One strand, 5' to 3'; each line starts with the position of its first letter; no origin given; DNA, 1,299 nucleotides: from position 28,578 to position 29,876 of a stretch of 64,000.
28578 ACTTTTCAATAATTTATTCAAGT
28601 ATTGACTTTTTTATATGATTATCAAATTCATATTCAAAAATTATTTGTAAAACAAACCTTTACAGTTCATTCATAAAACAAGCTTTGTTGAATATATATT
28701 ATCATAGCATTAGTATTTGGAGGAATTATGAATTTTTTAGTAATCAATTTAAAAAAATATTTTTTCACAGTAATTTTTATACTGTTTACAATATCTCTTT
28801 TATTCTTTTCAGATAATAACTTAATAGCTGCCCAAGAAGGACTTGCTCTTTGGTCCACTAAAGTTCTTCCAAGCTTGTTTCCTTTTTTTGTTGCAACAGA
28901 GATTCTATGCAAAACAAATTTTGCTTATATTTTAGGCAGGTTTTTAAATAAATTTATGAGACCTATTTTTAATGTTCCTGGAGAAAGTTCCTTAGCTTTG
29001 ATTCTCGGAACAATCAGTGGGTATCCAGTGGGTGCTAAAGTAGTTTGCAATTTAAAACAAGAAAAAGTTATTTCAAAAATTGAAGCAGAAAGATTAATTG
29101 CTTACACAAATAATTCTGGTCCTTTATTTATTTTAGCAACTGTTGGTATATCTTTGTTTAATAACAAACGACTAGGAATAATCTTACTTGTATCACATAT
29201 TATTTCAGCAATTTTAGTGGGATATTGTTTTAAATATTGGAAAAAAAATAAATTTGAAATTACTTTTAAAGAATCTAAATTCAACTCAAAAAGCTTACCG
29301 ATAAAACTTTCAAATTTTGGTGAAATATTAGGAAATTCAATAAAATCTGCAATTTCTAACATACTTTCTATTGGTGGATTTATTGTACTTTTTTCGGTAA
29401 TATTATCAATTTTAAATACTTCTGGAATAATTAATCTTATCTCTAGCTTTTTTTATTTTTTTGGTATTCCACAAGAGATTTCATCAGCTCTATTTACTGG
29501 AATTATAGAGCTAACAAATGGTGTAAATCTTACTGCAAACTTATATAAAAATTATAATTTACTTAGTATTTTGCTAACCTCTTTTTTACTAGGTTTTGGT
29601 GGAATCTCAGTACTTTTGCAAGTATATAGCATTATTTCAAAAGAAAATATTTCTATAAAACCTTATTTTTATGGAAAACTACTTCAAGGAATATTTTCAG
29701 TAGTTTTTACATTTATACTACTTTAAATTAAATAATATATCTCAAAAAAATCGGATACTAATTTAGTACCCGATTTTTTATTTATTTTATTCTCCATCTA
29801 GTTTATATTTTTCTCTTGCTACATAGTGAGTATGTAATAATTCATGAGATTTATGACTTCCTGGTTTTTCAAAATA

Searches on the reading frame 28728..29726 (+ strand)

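Call 7: search_protein_families(library=pfam, proteins=[window:28728-29726:+], max_evalue=0.1)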
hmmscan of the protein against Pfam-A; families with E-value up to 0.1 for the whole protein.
window:28728-29726:+ (332 aa): 1 family
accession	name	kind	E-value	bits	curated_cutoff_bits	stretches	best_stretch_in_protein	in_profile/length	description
PF07670.19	Gate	-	3.9e-15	56.6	29.6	2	45-126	3-86/104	Nucleoside recognition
